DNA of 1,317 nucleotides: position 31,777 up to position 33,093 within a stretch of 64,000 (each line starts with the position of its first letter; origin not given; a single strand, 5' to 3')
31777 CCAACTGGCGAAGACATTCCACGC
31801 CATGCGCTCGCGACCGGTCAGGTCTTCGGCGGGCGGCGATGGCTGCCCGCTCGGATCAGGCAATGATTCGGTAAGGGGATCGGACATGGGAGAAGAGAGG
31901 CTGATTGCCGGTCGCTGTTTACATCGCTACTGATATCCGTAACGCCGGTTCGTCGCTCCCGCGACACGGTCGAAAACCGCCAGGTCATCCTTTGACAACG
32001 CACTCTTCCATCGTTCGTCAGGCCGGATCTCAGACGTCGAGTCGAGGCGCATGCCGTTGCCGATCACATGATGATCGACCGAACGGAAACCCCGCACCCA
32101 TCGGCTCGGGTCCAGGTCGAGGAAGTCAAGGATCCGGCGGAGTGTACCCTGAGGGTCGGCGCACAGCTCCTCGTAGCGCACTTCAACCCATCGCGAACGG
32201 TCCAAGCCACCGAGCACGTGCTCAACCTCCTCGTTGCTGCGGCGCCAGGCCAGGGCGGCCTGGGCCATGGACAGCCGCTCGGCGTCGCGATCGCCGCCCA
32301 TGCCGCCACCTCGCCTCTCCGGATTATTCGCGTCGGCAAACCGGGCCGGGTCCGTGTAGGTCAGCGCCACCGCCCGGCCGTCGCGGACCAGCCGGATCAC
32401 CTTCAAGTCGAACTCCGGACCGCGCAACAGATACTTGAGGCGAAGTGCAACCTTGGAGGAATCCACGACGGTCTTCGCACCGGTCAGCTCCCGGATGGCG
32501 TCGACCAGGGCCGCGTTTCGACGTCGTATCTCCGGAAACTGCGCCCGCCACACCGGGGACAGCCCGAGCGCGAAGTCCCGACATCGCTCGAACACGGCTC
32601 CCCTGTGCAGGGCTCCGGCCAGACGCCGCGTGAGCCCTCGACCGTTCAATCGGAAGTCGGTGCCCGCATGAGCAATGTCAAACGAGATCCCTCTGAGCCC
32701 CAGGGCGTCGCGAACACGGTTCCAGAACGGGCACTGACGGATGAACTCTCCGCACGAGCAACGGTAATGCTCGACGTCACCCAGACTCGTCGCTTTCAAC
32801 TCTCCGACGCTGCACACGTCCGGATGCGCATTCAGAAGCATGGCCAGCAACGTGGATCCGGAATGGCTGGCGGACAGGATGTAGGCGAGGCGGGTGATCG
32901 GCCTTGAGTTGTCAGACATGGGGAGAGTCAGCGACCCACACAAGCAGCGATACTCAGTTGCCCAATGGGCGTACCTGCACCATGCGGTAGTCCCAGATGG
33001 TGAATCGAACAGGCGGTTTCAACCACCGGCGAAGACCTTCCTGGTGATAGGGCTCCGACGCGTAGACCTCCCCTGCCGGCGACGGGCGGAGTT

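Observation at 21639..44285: ~22.6-kb single-strand EPS operon opened by a NusG/UpxY-like specialised antiterminator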

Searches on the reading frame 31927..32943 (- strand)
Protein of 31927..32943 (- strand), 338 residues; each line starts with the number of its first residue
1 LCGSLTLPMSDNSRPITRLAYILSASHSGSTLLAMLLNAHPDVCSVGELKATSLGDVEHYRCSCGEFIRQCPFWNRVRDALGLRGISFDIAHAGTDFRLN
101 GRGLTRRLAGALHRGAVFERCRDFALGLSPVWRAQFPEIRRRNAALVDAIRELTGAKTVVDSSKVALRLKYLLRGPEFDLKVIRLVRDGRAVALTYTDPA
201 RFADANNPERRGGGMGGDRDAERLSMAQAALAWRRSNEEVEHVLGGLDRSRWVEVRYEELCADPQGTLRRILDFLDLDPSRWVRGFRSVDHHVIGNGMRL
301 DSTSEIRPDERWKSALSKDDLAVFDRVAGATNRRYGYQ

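Call 5: search_protein_families(library=pfam, proteins=[window:31927-32943:-])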
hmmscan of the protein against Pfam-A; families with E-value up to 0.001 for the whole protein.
window:31927-32943:- (338 aa): 2 families
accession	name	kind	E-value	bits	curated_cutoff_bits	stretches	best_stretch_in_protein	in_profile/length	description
PF13469.12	Sulfotransfer_3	-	1.6e-15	58.4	27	1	180-278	125-213/216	Sulfotransferase family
PF00685.33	Sulfotransfer_1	-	1.3e-07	31.7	22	1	22-299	6-201/255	Sulfotransferase domain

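Call 7: search_protein_families(library=ncbifam, proteins=[window:31927-32943:-], max_evalue=0.01)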
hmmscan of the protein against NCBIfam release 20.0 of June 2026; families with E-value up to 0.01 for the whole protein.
window:31927-32943:- (338 aa): 1 family
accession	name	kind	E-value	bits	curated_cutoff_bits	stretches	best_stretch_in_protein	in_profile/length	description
NF052394.1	NodProtNoeE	equivalog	3.6e-05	22.6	500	0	17-48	8-39/387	nodulation protein NoeE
